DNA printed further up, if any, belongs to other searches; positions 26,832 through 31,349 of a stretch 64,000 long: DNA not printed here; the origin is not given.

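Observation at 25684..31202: Two-gene NTPase module: DUF4143-type AAA ATPase coupled to a giant NACHT/STAND NTPase, both ending in a matching PD-(D/E)xK-like motif, as a candidate undescribed defence or signalling system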

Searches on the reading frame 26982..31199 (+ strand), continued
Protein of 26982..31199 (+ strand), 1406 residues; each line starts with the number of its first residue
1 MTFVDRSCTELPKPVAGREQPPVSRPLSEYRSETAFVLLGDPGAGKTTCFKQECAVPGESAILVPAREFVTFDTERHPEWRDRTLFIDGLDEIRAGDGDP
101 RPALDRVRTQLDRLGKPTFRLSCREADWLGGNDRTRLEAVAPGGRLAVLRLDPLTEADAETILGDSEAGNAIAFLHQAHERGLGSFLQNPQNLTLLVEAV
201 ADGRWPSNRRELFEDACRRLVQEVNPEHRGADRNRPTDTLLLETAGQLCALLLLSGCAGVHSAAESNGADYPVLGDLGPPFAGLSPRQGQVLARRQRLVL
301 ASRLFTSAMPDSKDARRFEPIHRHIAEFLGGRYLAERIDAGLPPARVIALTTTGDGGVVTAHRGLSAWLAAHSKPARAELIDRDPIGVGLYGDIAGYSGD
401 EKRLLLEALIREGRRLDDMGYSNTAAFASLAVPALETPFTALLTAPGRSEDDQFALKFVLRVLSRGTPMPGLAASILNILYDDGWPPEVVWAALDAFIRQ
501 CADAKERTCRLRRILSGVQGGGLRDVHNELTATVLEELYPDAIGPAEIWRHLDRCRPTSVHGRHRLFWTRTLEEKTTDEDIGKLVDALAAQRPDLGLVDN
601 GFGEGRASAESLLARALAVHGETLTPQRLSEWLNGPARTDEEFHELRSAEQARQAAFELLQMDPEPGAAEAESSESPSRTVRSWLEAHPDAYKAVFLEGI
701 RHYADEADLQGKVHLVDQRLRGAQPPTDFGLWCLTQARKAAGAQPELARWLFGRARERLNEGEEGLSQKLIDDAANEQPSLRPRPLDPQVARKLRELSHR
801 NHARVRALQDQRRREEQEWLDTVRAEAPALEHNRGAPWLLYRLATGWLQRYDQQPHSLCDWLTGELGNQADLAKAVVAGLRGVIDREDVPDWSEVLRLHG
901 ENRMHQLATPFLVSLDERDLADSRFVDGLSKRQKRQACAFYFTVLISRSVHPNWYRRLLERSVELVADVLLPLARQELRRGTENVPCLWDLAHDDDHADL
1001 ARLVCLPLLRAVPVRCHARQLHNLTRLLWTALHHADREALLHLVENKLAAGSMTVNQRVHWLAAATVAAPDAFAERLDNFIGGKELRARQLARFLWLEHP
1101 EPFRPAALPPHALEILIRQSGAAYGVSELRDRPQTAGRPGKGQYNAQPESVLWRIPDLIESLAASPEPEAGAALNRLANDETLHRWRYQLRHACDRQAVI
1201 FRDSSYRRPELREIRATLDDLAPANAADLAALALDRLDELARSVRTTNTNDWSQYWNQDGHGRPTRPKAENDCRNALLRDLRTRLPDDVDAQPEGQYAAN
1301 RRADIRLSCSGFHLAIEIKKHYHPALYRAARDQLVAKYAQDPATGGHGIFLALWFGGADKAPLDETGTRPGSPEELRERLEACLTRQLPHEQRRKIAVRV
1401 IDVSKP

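Call 19: search_protein_families(library=ncbifam, proteins=[P0091, P0101, P0072, P0003, P0002, L002:8748-9995:+], max_evalue=0.001)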
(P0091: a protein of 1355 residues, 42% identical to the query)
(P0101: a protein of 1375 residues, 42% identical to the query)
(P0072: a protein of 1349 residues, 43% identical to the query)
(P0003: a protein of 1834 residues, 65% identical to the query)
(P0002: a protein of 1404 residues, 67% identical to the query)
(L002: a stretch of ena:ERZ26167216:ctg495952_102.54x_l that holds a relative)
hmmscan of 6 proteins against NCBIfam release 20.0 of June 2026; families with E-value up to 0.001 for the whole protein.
P0091 (1355 aa): 2 families
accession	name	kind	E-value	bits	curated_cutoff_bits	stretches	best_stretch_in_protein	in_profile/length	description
NF058535.1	antiphage_EruA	equivalog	5.5e-296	985.6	1000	1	16-1352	8-1318/1318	NACHT domain-containing antiphage protein EruA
NF058534.1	antiphage_HyoA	equivalog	3.4e-52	177.4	1200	1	134-1352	190-1428/1430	NACHT domain-containing antiphage protein HyoA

P0101 (1375 aa): 2 families
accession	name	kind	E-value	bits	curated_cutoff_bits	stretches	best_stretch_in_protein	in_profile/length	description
NF058535.1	antiphage_EruA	equivalog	7e-284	945.5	1000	1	19-1372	11-1317/1318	NACHT domain-containing antiphage protein EruA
NF058534.1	antiphage_HyoA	equivalog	7.4e-54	182.9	1200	2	131-1068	187-1107/1430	NACHT domain-containing antiphage protein HyoA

P0072 (1349 aa): 2 families
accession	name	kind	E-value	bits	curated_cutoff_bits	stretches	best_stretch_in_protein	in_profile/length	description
NF058535.1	antiphage_EruA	equivalog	3.4e-292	973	1000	1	16-1346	7-1318/1318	NACHT domain-containing antiphage protein EruA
NF058534.1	antiphage_HyoA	equivalog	6.4e-58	196.4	1200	1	133-1316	189-1394/1430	NACHT domain-containing antiphage protein HyoA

P0003 (1834 aa): 2 families
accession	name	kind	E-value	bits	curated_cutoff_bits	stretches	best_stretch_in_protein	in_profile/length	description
NF058535.1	antiphage_EruA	equivalog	6.3e-236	786.6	1000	1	446-1832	11-1318/1318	NACHT domain-containing antiphage protein EruA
NF058534.1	antiphage_HyoA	equivalog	8.5e-43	146.3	1200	2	558-1512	187-1111/1430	NACHT domain-containing antiphage protein HyoA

P0002 (1404 aa): 2 families
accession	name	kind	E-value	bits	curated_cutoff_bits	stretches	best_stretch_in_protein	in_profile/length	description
NF058535.1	antiphage_EruA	equivalog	2.3e-246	821.2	1000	1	19-1402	10-1318/1318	NACHT domain-containing antiphage protein EruA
NF058534.1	antiphage_HyoA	equivalog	1.8e-46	158.4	1200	1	144-1402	199-1428/1430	NACHT domain-containing antiphage protein HyoA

L002:8748-9995:+ (416 aa): 1 family
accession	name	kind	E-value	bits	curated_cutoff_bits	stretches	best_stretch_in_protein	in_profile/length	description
NF009154.0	PRK12497.3-3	equivalog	0.00029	20.9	109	1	314-369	6-60/123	YraN family protein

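Call 20: search_dna_similar(query=window:26982-31199:+, collection=plasmids, mode=protein, max_rows=30)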
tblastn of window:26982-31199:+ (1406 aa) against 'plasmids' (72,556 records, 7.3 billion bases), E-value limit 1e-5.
Records with a match: 26; places in all: 27; records where one place covers at least 80% of the query: 0.
Best place of each record, by identity: <60% 26.
By first word of the organism name: Bradyrhizobium 5; Rhizobium 5; Agrobacterium 5; Pantoea 2; Burkholderia 2; Ralstonia 1; Vibrio 1; Paracoccus 1; Sphingomonas 1; Duffyella 1; and 2 more.
By predicted mobility (MOB-suite, as given by PLSDB): conjugative 14; non-mobilizable 10; mobilizable 2.
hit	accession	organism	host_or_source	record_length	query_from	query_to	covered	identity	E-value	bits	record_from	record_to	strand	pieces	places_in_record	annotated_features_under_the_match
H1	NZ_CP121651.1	Bradyrhizobium sp. CB82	Stylosanthes guianensis,cell culture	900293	25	1404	76%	31.1%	4e-41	305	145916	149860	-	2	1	hypothetical protein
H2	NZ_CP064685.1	Bradyrhizobium sp. CW1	Acmispon strigosus,cell culture,bulk ...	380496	18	1404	78%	29.9%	1e-41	304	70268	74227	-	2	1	hypothetical protein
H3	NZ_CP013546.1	Rhizobium phaseoli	Phaseolus vulgaris,Whole ...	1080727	27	1406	57%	32.4%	7e-29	246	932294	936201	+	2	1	record has no annotation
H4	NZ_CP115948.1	Ralstonia solanacearum MolK2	Musa sp.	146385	19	1406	53%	33.7%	5e-30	241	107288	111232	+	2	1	hypothetical protein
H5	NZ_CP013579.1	Rhizobium phaseoli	Phaseolus vulgaris,Whole ...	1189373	27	1406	52%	33.6%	2e-29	248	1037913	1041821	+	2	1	record has no annotation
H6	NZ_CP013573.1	Rhizobium phaseoli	Phaseolus vulgaris,Whole ...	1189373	27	1406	52%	33.6%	2e-29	248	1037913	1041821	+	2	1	record has no annotation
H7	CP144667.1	Agrobacterium tumefaciens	Sedum,cell culture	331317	27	1406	51%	33.2%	3e-31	252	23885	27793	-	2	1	hypothetical protein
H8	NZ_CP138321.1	Agrobacterium fabrum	Blueberry,Crown gall tissues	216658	18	1406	50%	33.3%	7e-32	254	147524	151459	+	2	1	hypothetical protein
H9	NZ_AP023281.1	Agrobacterium vitis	Vitis vinifera,grapevine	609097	27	1406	52%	31.3%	1e-31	243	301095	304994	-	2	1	hypothetical protein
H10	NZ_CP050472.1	Vibrio campbellii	single cell,seawater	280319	30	1406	57%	28.8%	7e-42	261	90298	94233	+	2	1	hypothetical protein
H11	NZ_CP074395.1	Agrobacterium salinitolerans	Cotton,tiaaue sample,root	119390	19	1406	51%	31.8%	1e-28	233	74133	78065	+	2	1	hypothetical protein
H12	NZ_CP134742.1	Pantoea agglomerans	cell culture,Water from creek adjacent ...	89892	27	1404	49%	32.8%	1e-32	260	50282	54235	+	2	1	hypothetical protein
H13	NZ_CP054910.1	Pantoea ananatis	-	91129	26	1405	49%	32.5%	2e-32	254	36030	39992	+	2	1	hypothetical protein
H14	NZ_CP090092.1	Rhizobium leguminosarum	Galega,Cell culture,Plant nodule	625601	26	1406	44%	35.7%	2e-18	258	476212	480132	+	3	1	hypothetical protein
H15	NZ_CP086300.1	Burkholderia ambifaria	cell culture,agricultural soil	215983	36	1405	50%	29.2%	2e-22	177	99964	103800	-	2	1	hypothetical protein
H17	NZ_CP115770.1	Paracoccus sediminicola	cell culture,sediment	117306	5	1406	47%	29.8%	2e-24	188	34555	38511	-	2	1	hypothetical protein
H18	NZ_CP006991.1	Rhizobium etli bv. mimosae str. IE4771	Phaseolus vulgaris,whole organism,nodule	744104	2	1406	34%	35.3%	8e-20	187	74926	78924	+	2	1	hypothetical protein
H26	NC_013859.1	Azospirillum sp. B510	-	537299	1159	1406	18%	36.8%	3e-19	102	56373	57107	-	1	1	hypothetical protein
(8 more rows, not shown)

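Call 21: search_dna_similar(query=window:26982-31199:+, collection=phages, mode=protein, max_rows=15)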
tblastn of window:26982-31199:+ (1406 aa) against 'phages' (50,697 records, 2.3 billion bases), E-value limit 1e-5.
Records with a match: 1; places in all: 1; records where one place covers at least 80% of the query: 0.
Best place of each record, by identity: <60% 1.
By first word of the organism name: Bacteriophage 1.
By host as written in the record: - 1.
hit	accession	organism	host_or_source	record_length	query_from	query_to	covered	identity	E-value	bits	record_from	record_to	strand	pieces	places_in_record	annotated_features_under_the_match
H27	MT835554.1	Bacteriophage sp.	human fecal samples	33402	299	1403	19%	33.3%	5e-10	133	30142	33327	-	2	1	record has no annotation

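Call 22: get_annotated_region(hit=H12, flank=6000)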
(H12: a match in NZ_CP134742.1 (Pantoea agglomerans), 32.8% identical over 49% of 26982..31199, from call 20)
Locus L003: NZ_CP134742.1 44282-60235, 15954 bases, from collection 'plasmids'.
description: Pantoea agglomerans strain FC61912-B plasmid pFC61912-B_E, complete sequence
organism: Pantoea agglomerans (NCBI taxid 549)
taxonomy: Bacteria; Pseudomonadota; Gammaproteobacteria; Enterobacterales; Erwiniaceae; Pantoea; Pantoea agglomerans
host: -; source: cell culture,Water from creek adjacent to crop field; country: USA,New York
typing (MOB-suite, as given by PLSDB): non-mobilizable; replicon rep_cluster_2315; mating-pair formation MPF_G
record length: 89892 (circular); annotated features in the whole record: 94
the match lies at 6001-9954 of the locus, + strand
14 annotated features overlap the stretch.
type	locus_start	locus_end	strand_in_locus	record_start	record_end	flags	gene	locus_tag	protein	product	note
CDS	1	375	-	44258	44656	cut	-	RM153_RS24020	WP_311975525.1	hypothetical protein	-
CDS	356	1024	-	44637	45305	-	-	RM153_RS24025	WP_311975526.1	recombinase family protein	GO:0006310 - DNA recombination [Evidence IEA]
CDS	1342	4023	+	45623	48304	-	ppl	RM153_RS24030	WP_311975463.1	anti-phage protein Ppl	GO:0051607 - defense response to virus [Evidence IEA]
CDS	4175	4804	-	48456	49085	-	-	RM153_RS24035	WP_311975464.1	hypothetical protein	-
CDS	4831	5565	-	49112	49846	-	-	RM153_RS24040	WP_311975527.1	tyrosine-type recombinase/integrase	GO:0015074 - DNA integration [Evidence IEA]; GO:0006310 - DNA recombination [Evidence IEA]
CDS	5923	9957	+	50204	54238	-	-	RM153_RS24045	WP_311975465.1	hypothetical protein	-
CDS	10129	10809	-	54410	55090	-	-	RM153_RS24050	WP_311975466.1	hypothetical protein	-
CDS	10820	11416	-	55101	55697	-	-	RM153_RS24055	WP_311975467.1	hypothetical protein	-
CDS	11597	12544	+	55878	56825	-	-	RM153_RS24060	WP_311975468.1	Abi family protein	-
CDS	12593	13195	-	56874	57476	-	-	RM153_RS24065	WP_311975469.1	hypothetical protein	-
CDS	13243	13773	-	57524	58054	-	-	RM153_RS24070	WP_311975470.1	hypothetical protein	-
CDS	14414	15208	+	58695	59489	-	-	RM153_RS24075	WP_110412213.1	ParA family protein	-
CDS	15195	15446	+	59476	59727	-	-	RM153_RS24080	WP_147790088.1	hypothetical protein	-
CDS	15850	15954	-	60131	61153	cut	umuC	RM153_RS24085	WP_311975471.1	translesion error-prone DNA polymerase V subunit UmuC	GO:0006281 - DNA repair [Evidence IEA]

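Call 23: get_annotated_region(hit=H10, flank=6000)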
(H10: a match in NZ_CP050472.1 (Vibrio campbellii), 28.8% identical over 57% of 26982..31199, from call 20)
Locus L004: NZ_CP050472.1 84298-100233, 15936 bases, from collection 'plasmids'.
description: Vibrio campbellii strain LJC013 plasmid unnamed1, complete sequence
organism: Vibrio campbellii (NCBI taxid 680)
taxonomy: Bacteria; Pseudomonadota; Gammaproteobacteria; Vibrionales; Vibrionaceae; Vibrio; Vibrio campbellii
host: -; source: single cell,seawater; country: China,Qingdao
typing (MOB-suite, as given by PLSDB): non-mobilizable; replicon rep_cluster_273
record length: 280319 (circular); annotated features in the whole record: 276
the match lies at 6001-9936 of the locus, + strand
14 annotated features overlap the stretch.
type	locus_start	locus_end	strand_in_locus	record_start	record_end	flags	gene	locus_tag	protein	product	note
CDS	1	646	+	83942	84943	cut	-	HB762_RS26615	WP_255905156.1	hypothetical protein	-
CDS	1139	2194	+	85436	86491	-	-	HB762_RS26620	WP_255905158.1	hypothetical protein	-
CDS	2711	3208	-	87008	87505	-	-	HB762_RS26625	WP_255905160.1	DUF3592 domain-containing protein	-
CDS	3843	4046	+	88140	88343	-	-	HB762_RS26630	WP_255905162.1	hypothetical protein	-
CDS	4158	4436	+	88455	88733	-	-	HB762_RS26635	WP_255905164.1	hypothetical protein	-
CDS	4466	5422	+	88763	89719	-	-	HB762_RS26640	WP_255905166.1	hypothetical protein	-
CDS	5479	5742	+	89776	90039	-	-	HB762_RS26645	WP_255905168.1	hypothetical protein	-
CDS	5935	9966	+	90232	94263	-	-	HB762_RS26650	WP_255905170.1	hypothetical protein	-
CDS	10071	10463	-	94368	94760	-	-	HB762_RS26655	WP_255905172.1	ProQ/FINO family protein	-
CDS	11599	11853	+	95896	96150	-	-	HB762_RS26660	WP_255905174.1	hypothetical protein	-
CDS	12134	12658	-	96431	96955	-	-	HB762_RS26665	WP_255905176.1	hypothetical protein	-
CDS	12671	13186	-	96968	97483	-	-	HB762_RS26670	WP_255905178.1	hypothetical protein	-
CDS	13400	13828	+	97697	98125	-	-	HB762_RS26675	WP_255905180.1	hypothetical protein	-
CDS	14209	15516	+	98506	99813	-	-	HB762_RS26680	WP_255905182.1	site-specific integrase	GO:0015074 - DNA integration [Evidence IEA]; GO:0006310 - DNA recombination [Evidence IEA]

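Call 24: get_annotated_region(hit=H1, flank=6000)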
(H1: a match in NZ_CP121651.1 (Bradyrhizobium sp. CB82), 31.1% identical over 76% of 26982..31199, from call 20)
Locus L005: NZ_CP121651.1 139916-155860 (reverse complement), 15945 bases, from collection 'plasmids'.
description: Bradyrhizobium sp. CB82 plasmid pCB82_1, complete sequence
organism: Bradyrhizobium sp. CB82 (NCBI taxid 3039159)
taxonomy: Bacteria; Pseudomonadota; Alphaproteobacteria; Hyphomicrobiales; Nitrobacteraceae; Bradyrhizobium; Bradyrhizobium sp. CB82
host: -; source: Stylosanthes guianensis,cell culture; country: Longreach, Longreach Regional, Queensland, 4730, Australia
typing (MOB-suite, as given by PLSDB): conjugative; replicon rep_cluster_506; relaxase MOBP; mating-pair formation MPF_T
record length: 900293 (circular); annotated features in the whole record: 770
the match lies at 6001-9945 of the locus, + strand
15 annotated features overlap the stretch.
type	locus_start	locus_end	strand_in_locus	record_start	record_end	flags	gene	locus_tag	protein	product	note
CDS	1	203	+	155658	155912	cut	-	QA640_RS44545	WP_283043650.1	nuclear transport factor 2 family protein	-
CDS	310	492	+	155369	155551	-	-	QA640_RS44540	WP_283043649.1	hypothetical protein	-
CDS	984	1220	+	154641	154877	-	-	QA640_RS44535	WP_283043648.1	hypothetical protein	-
CDS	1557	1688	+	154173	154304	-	-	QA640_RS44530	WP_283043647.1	hypothetical protein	-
CDS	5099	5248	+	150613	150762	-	-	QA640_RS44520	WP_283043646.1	hypothetical protein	-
CDS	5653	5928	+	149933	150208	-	-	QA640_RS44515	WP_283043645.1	DUF6680 family protein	-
CDS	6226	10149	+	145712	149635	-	-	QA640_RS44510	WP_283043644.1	hypothetical protein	-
CDS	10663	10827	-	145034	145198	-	-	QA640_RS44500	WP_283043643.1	hypothetical protein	-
CDS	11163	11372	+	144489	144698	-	-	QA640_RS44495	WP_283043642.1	hypothetical protein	-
CDS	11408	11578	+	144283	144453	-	-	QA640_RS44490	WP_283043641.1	hypothetical protein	-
CDS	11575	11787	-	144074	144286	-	-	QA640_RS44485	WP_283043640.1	hypothetical protein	-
CDS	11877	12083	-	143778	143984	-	-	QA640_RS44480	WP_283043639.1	hypothetical protein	-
CDS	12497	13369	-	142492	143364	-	-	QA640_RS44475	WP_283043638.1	ABC transporter substrate-binding protein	-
CDS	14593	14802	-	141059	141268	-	-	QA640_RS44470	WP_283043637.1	hypothetical protein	-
CDS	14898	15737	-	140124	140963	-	-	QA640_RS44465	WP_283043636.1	methyltransferase domain-containing protein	-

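Call 25: search_protein_families(library=ncbifam, proteins=[L003:5923-9954:+, L004:5935-9963:+, L005:6226-10146:+], max_evalue=0.001)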
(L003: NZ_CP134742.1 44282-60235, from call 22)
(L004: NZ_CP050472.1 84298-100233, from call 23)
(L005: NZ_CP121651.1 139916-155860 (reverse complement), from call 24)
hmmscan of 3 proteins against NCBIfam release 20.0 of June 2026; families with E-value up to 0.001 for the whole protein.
L003:5923-9954:+ (1344 aa): 2 families
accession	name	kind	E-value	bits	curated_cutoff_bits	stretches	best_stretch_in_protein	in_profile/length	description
NF058535.1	antiphage_EruA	equivalog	1.3e-232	775.6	1000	1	24-1344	15-1318/1318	NACHT domain-containing antiphage protein EruA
NF058534.1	antiphage_HyoA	equivalog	3.3e-24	84.6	1200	1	136-647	197-722/1430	NACHT domain-containing antiphage protein HyoA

L004:5935-9963:+ (1343 aa): 2 families
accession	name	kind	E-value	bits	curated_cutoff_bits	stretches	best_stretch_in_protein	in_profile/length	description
NF058535.1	antiphage_EruA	equivalog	5e-233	777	1000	1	21-1332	19-1318/1318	NACHT domain-containing antiphage protein EruA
NF058534.1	antiphage_HyoA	equivalog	9.6e-38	129.5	1200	1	135-1288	201-1380/1430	NACHT domain-containing antiphage protein HyoA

L005:6226-10146:+ (1307 aa): 2 families
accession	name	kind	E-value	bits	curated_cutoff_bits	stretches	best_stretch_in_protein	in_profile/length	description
NF058535.1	antiphage_EruA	equivalog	0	1034.8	1000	1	2-1240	93-1318/1318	NACHT domain-containing antiphage protein EruA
NF058534.1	antiphage_HyoA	equivalog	1e-33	116.1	1200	1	41-918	200-1099/1430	NACHT domain-containing antiphage protein HyoA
